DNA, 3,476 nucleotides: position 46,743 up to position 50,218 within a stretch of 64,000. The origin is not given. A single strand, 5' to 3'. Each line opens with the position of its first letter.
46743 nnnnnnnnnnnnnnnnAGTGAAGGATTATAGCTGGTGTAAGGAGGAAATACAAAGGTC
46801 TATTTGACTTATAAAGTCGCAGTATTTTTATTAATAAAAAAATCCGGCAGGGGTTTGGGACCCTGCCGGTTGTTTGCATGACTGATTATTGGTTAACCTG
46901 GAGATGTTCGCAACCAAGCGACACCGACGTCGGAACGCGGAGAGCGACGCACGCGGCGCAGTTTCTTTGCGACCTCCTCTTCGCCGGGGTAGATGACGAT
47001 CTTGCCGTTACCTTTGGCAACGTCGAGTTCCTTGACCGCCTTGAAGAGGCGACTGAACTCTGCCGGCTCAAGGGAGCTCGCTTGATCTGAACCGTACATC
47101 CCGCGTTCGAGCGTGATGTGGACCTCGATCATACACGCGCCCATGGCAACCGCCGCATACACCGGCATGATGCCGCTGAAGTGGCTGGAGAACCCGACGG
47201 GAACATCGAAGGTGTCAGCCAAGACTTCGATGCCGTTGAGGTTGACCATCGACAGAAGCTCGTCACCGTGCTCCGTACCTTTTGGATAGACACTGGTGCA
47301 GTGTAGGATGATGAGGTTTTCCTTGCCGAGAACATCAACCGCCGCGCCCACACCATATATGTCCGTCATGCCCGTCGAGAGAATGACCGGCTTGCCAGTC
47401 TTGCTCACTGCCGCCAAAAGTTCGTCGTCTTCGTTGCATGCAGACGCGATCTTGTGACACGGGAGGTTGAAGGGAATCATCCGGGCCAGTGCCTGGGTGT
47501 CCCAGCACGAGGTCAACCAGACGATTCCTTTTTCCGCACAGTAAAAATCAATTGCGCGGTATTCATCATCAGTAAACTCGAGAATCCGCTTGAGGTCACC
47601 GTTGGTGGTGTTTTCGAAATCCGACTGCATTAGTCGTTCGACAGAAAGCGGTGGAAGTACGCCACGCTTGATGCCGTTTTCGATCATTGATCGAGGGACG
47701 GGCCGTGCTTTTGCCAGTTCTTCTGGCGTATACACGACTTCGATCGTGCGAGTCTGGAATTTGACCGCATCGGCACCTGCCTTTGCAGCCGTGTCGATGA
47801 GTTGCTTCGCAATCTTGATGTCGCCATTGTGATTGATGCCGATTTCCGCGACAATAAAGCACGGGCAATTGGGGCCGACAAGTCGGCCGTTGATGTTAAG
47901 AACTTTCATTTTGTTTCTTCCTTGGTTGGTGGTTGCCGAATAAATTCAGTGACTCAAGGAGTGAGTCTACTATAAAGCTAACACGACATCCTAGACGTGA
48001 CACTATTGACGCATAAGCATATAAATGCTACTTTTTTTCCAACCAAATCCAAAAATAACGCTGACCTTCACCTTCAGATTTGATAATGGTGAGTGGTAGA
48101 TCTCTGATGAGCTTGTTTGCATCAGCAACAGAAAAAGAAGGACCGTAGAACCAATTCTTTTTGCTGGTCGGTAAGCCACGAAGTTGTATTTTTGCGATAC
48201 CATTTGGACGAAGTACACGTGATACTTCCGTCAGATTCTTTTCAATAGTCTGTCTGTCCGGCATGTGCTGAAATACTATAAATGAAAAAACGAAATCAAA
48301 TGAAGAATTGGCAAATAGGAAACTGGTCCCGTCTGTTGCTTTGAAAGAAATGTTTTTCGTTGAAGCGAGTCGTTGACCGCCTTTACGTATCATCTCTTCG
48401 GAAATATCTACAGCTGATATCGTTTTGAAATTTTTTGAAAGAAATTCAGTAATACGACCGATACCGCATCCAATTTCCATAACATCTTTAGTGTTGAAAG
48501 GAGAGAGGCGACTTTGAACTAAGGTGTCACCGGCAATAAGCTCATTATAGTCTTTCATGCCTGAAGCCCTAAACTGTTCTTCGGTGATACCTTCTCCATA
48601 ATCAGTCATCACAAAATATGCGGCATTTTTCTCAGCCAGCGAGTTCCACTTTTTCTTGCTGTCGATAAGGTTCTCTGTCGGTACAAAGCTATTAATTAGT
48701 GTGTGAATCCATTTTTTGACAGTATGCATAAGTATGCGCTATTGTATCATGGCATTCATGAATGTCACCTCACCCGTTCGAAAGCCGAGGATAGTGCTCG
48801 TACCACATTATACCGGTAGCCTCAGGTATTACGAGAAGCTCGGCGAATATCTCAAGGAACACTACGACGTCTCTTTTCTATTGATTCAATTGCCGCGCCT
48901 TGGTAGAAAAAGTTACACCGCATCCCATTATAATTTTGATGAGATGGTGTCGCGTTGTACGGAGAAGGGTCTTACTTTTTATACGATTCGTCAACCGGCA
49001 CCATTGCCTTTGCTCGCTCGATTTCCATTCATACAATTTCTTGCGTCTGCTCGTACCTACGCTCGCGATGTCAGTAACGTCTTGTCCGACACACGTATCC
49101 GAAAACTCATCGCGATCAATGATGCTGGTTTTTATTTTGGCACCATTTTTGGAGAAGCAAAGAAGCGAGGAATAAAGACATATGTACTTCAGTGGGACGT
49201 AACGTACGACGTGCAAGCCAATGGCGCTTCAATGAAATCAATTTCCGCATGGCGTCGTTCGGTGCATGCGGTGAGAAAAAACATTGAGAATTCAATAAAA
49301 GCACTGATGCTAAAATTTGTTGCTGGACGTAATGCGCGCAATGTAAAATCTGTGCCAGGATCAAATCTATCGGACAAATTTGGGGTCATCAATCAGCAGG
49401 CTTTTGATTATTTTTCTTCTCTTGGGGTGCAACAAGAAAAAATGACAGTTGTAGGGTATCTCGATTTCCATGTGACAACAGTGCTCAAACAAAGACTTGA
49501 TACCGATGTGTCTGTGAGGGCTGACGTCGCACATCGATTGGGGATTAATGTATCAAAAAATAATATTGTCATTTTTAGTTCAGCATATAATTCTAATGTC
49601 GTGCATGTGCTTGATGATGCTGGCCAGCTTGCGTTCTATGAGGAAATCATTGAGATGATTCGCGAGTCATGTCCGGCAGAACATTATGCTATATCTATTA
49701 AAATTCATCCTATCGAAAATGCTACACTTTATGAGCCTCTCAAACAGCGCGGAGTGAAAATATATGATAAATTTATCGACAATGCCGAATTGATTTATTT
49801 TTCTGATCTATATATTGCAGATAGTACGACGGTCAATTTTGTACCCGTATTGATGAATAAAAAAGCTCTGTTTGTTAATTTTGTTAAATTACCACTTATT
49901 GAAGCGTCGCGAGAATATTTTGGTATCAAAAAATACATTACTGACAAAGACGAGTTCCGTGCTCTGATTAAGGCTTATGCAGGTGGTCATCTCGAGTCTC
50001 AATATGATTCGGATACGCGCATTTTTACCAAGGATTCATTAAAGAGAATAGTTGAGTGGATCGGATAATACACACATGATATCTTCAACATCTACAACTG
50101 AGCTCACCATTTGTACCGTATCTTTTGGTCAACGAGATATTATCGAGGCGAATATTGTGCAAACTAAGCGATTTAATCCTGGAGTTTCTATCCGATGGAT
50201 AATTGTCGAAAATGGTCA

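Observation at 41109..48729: Eight-gene minus-strand operon coupling NeuB and a CMP-transferase with atypical tailoring enzymes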

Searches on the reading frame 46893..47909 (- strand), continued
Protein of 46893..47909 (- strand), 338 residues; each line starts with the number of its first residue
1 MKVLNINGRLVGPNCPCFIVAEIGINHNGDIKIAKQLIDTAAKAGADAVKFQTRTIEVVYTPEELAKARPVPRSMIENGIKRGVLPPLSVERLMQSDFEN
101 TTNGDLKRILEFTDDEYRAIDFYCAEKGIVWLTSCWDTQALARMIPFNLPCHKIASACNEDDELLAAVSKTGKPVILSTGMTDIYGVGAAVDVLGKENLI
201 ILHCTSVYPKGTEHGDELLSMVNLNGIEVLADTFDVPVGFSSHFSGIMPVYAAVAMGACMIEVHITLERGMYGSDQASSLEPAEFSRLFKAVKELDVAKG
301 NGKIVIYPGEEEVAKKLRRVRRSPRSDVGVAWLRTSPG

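Call 40: get_annotated_region(hit=H17, flank=12000)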
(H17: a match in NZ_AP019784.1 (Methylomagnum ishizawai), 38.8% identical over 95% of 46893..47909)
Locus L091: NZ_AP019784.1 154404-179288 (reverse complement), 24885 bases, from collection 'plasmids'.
description: Methylomagnum ishizawai strain RS11D-Pr plasmid pRS11DPr1, complete sequence
organism: Methylomagnum ishizawai (NCBI taxid 1760988)
taxonomy: Bacteria; Pseudomonadota; Gammaproteobacteria; Methylococcales; Methylococcaceae; Methylomagnum; Methylomagnum ishizawai
host: -; source: -; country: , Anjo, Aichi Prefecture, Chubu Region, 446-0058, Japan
typing (MOB-suite, as given by PLSDB): non-mobilizable
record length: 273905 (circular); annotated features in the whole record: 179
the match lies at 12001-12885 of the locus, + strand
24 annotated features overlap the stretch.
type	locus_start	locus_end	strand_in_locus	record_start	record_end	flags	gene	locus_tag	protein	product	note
CDS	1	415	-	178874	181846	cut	-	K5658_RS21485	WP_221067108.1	glycosyltransferase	-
CDS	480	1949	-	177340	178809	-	-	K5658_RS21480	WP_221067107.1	NAD(P)/FAD-dependent oxidoreductase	-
CDS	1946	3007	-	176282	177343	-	-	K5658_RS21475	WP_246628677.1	glycosyltransferase family 2 protein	-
CDS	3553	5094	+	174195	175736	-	-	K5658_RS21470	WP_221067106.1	glycosyltransferase family 39 protein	-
CDS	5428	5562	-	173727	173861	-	-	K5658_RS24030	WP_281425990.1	hypothetical protein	-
CDS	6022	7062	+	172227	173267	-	-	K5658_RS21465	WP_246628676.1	hypothetical protein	-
CDS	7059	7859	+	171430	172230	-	-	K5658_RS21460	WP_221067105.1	glycosyltransferase family protein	-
CDS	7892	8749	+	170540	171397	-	-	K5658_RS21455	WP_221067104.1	1-deoxy-D-xylulose-5-phosphate synthase N-terminal domain-containing protein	GO:0016114 - terpenoid biosynthetic process [Evidence IEA]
CDS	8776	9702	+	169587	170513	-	-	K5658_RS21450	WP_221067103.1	transketolase C-terminal domain-containing protein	-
CDS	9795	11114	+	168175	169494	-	-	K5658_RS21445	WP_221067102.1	aminotransferase class III-fold pyridoxal phosphate-dependent enzyme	-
CDS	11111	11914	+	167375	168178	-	-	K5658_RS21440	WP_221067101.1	SDR family oxidoreductase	-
CDS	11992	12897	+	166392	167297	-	-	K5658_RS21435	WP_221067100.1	N-acetylneuraminate synthase family protein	GO:0016051 - carbohydrate biosynthetic process [Evidence IEA]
CDS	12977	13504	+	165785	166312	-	-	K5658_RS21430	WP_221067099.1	HAD-IIIA family hydrolase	-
CDS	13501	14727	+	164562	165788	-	lplT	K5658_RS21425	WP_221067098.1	lysophospholipid transporter LplT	GO:0055085 - transmembrane transport [Evidence IEA]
CDS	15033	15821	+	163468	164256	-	-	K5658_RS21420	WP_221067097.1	GNAT family N-acyltransferase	-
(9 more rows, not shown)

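Call 46: list_cluster_members(proteins=[P0001, P0002, P0004])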
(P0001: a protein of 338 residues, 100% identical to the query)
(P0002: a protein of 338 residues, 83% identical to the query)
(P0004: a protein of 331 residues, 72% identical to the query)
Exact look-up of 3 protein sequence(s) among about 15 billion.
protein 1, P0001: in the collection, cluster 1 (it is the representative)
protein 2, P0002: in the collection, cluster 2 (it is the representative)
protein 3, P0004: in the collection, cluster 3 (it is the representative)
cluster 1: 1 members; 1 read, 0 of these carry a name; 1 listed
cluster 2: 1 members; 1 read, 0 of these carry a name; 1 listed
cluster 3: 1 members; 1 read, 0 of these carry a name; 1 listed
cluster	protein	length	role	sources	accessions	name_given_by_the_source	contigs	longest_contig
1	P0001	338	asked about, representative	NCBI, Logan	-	-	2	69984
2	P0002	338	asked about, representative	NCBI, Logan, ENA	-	-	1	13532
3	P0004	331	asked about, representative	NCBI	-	-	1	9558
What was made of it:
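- Tried and rejected: An exact cluster look-up gave no organism names (call 46).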

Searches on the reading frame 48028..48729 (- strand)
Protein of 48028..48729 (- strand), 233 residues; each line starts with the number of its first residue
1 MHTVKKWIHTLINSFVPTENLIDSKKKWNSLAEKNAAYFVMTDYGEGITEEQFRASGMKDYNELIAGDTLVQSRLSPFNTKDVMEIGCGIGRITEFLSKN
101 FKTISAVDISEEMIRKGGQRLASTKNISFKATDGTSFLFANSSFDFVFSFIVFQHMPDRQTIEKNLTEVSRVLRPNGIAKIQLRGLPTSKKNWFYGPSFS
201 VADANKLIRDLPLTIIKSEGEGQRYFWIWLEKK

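Call 3: search_protein_families(library=pfam, proteins=[window:48028-48729:-], max_evalue=0.001)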
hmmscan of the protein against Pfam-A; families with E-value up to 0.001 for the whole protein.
window:48028-48729:- (233 aa): 12 families
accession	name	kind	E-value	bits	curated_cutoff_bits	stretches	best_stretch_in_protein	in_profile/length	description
PF13649.12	Methyltransf_25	-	3e-20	73.2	27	1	83-177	1-97/97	Methyltransferase domain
PF08241.18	Methyltransf_11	-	1e-19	71.4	21.2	1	85-179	2-93/95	Methyltransferase domain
PF08242.18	Methyltransf_12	-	7.8e-15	55.8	30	1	84-178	1-97/98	Methyltransferase domain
PF13847.12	Methyltransf_31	-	1.6e-13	51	27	1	81-181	5-109/145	Methyltransferase domain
PF13489.12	Methyltransf_23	-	2.1e-12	47.5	27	1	74-183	15-118/164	Methyltransferase domain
PF01209.24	Ubie_methyltran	-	4.2e-08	33.3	20.1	1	76-179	44-149/233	ubiE/COQ5 methyltransferase family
PF05401.17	NodS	-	4.3e-08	33.7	24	1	79-177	43-140/201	Nodulation protein S (NodS)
PF05891.18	Methyltransf_PK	-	6.2e-08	32.9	27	1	78-181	54-159/218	AdoMet dependent proline di-methyltransferase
PF00398.26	RrnaAD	-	2.2e-05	24.1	24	1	68-159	21-110/263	Ribosomal RNA adenine dimethylase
PF05219.18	DREV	-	0.00022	20.9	26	1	75-182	90-187/265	DREV methyltransferase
PF03848.20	TehB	-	0.00033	20.6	20.4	1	80-178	31-129/193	Tellurite resistance protein TehB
PF03141.22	Methyltransf_29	-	0.00036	19.7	23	0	143-181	427-465/506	Putative S-adenosyl-L-methionine-dependent methyltransferase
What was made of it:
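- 48028..48729 (-): Class I SAM methyltransferase (MT1, 233 aa). It is a peripheral member of the module, probably with its own promoter. Pfam Methyltransf_25 3e-20, NodS 4.3e-8, Methyltransf_PK (N-terminal amine methylase) 6.2e-8 (call 3).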

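Call 4: search_protein_families(library=ncbifam, proteins=[window:48028-48729:-], max_evalue=0.001)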
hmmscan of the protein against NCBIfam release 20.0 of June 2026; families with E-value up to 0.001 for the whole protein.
window:48028-48729:- (233 aa): 44 families (the best 25 are shown)
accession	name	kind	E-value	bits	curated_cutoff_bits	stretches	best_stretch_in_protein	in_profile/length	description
TIGR02072.1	BioC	equivalog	3.9e-13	49.8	184.95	1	72-179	29-130/244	malonyl-ACP O-methyltransferase BioC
NF043040.1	corrin_prot_MT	hypoth_equivalog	4.2e-13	49.2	180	1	79-181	41-147/216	corrinoid protein-associated methyltransferase CpaM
TIGR01934.1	MenG_MenH_UbiE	subfamily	8.9e-12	44.8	158.35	1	74-181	34-141/223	ubiquinone/menaquinone biosynthesis methyltransferase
NF045882.1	PLipidMtase_Leg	equivalog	3.6e-11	43.2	390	1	82-177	45-139/207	phospholipid N-methyltransferase PmtA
NF045649.1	2X_seleno_MduS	exception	6.3e-11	41.8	380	1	79-184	41-150/338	methyltransferase domain-containing selenoprotein MduS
NF041536.1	ArsM_DUF2284_UU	exception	9.6e-11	40.7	575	1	80-177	77-176/459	arsenite methyltransferase/DUF2284 domain selenoprotein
NF045667.1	MTase_DVU1556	equivalog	3.7e-10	39.6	155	1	80-178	23-116/213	DVU_1556 family methyltransferase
NF040539.1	AST_met_ArsM_2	exception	5e-10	39.7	240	1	79-178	56-160/262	putative arsinothricin biosynthesis methyltransferase ArsM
TIGR02021.1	BchM-ChlM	equivalog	7.6e-10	38.6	158.9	1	78-161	53-136/218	magnesium protoporphyrin IX methyltransferase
NF007610.0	PRK10258.1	equivalog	8.6e-10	38.4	342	1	74-178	37-135/251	malonyl-ACP O-methyltransferase BioC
NF001244.0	PRK00216.1-5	equivalog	1.2e-09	37.8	216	1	75-181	44-153/236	bifunctional demethylmenaquinone methyltransferase/2-methoxy-6-polyprenyl-1,4-benzoquinol methylase UbiE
NF002463.0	PRK01683.1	equivalog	1.4e-09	37.9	297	1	74-183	26-130/258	trans-aconitate 2-methyltransferase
NF041537.1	ArsM_AhpD_UU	exception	1.8e-09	36.8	510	1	81-177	78-176/345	arsenite methyltransferase/AhpD domain selenoprotein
TIGR01983.1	UbiG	equivalog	4.3e-09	36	102.95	1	76-179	46-149/228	bifunctional 2-polyprenyl-6-hydroxyphenol methylase/3-demethylubiquinol 3-O-methyltransferase UbiG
NF041650.1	nod_mtase_NodS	equivalog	6.9e-09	35.7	300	1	79-177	38-135/190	nodulation methyltransferase NodS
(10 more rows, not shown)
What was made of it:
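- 48028..48729 (-): NCBIfam PmtA phospholipid N-methyltransferase 3.6e-11, below cut-off (call 4).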

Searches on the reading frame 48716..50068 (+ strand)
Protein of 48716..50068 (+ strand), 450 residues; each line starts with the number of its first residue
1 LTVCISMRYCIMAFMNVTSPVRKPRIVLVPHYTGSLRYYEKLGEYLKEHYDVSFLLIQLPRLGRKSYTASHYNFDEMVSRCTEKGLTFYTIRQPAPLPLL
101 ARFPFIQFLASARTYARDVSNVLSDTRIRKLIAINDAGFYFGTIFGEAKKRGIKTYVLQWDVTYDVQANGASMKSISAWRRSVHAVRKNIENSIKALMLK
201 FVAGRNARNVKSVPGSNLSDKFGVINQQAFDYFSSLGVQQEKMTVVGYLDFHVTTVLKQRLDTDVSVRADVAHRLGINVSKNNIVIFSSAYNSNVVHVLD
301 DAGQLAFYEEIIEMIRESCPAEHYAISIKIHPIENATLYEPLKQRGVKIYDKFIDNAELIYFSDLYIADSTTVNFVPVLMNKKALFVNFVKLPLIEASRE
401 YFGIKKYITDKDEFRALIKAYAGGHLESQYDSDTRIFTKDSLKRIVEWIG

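Call 9: search_protein_families(library=pfam, proteins=[window:48716-50068:+], max_evalue=0.00001)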
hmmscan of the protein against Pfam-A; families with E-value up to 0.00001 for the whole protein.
window:48716-50068:+ (450 aa): 0 families

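Call 42: search_protein_families(library=ncbifam, proteins=[window:48716-50068:+], max_evalue=0.01)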
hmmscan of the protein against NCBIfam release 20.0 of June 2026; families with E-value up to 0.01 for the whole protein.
window:48716-50068:+ (450 aa): 1 family
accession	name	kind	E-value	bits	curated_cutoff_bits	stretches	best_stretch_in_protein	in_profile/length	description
NF040824.1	damage_ctl_Phtase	equivalog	0.0076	15.8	440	0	243-354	103-210/282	damage-control phosphatase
